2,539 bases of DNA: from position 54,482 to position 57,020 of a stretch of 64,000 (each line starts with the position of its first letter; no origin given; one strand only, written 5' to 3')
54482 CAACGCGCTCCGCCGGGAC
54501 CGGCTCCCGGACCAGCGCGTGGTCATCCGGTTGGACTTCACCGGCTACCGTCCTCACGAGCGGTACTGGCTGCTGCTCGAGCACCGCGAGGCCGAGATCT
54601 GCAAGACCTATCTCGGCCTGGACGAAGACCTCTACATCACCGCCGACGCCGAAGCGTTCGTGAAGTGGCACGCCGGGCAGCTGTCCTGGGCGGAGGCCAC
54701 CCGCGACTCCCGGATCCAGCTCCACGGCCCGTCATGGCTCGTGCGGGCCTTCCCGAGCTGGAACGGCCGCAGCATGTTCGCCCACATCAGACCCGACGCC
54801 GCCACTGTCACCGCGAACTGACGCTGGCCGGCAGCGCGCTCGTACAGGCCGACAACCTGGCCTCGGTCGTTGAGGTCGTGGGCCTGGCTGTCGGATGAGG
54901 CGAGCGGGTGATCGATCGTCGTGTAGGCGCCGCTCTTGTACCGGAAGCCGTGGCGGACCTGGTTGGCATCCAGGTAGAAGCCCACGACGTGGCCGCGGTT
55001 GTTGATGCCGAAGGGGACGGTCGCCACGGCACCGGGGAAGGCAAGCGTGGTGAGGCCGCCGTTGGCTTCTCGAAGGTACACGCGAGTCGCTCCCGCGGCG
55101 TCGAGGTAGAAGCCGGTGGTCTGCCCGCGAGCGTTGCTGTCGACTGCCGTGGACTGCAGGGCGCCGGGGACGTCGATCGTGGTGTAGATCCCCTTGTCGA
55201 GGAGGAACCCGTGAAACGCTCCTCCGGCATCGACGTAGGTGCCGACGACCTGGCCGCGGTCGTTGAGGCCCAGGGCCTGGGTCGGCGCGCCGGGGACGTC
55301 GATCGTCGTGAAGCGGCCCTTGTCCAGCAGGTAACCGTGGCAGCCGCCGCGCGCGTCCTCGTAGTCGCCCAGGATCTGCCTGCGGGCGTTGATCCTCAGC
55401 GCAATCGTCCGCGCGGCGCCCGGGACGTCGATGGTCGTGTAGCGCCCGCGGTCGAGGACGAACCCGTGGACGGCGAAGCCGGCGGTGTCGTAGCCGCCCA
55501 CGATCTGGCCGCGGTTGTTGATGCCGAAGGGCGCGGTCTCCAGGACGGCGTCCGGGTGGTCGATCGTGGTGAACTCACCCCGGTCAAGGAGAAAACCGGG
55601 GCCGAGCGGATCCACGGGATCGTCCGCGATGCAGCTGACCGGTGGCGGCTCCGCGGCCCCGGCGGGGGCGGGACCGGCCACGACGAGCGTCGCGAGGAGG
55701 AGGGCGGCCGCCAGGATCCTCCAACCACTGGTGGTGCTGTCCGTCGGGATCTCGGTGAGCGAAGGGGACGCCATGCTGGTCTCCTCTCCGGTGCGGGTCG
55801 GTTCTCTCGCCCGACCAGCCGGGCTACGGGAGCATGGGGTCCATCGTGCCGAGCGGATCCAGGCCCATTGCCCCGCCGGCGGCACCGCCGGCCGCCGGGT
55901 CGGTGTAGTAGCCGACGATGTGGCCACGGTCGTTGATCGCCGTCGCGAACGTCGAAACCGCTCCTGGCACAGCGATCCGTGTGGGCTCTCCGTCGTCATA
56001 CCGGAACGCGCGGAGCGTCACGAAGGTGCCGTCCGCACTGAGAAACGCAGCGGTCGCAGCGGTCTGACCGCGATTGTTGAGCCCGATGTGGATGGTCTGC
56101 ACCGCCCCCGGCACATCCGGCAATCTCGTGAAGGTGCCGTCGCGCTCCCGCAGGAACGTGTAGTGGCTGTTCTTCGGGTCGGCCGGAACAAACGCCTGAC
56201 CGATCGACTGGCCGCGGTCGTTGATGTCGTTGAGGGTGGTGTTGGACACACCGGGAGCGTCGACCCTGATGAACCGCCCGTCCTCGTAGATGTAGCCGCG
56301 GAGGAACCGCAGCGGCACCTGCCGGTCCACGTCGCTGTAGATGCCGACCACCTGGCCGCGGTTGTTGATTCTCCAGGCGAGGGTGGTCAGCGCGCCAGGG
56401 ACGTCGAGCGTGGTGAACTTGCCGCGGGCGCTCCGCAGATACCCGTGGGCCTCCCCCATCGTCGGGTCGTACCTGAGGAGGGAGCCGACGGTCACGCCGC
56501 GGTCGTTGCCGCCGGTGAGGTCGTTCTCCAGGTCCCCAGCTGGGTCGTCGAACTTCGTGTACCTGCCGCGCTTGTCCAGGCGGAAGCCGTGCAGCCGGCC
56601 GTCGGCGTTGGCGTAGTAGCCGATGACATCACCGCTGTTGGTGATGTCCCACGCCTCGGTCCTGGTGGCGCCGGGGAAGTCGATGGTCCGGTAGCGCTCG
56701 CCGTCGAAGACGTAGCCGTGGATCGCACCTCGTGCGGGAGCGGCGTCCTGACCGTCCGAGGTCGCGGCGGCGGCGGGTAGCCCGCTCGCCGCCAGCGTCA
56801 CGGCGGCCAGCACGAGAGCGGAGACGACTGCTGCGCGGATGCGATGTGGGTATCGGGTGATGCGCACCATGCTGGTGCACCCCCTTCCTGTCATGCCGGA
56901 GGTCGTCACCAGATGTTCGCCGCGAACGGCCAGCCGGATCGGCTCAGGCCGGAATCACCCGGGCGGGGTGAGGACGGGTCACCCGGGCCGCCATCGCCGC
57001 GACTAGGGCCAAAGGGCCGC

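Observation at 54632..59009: Tandem pair of secreted HAF-like repeat proteins followed by a large secreted protein of unknown family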

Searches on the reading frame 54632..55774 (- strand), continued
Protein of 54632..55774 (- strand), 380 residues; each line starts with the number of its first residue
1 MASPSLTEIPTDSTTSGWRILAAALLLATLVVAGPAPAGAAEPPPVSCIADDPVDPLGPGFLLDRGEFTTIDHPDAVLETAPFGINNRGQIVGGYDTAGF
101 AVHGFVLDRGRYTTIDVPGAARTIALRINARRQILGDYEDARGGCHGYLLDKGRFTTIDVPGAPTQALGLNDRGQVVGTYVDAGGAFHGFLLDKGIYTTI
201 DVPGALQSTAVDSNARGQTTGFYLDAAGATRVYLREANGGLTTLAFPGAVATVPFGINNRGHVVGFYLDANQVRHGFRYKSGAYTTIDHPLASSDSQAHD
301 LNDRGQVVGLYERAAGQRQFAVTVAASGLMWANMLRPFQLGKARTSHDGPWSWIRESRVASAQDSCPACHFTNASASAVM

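Call 70: search_protein_families(library=padloc, proteins=[window:54632-55774:-], max_evalue=0.01)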
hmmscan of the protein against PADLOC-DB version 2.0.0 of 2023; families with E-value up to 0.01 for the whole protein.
window:54632-55774:- (380 aa): 1 family
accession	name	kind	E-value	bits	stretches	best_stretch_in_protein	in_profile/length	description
PDLC04294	PDC-M02A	-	0.0029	15.4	0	106-138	12-44/211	-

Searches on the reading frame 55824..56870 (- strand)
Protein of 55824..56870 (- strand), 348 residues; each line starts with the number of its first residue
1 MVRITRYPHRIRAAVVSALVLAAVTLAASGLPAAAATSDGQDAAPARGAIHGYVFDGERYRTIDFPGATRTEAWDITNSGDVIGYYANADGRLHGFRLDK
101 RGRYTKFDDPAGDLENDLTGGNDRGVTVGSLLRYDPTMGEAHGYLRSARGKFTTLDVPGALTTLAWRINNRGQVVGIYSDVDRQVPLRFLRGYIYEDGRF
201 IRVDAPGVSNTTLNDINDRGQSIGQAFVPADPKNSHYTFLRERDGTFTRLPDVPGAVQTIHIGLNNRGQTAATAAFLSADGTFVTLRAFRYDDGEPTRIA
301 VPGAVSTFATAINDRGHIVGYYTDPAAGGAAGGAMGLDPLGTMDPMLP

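Call 4: search_protein_families(library=pfam, proteins=[window:55824-56870:-], max_evalue=1)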
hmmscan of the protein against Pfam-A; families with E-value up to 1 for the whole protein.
window:55824-56870:- (348 aa): 1 family
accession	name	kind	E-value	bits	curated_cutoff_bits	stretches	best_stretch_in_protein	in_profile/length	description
PF11949.14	DUF3466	-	2.3e-05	23.5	25.1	1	69-196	382-468/609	Protein of unknown function (DUF3466)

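Call 5: search_protein_families(library=ncbifam, proteins=[window:55824-56870:-], max_evalue=1)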
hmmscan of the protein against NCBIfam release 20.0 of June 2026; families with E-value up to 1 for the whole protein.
window:55824-56870:- (348 aa): 1 family
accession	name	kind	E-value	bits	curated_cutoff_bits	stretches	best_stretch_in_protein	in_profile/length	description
TIGR02913.1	HAF_rpt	repeat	1.9e-11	43.7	22.65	3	74-97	2-25/39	HAF repeat protein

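Call 60: search_protein_families(library=pfam, proteins=[L086:9557-10150:+], max_evalue=0.01)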
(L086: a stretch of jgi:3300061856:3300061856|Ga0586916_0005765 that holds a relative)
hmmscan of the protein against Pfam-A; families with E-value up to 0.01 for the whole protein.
L086:9557-10150:+ (197 aa): 6 families
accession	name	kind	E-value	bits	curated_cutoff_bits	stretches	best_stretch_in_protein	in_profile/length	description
PF00578.27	AhpC-TSA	-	1.8e-15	57.4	26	1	63-176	3-123/124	AhpC/TSA family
PF08534.16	Redoxin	-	1.6e-11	44.7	26.6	1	63-183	4-137/148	Redoxin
PF13905.12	Thioredoxin_8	-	3.3e-09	37.4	27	1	86-174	2-94/94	Thioredoxin-like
PF00085.26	Thioredoxin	-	1.4e-06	28.7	23.5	1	85-128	18-61/103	Thioredoxin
PF13728.12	TraF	-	0.0044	17.3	23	0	83-128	127-172/224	F plasmid transfer operon protein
PF13098.12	Thioredoxin_2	-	0.0059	17.4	27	0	84-191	4-104/104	Thioredoxin-like domain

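Call 70: search_protein_families(library=padloc, proteins=[window:55824-56870:-], max_evalue=0.01)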
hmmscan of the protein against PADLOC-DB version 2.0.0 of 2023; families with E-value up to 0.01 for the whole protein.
window:55824-56870:- (348 aa): 0 families
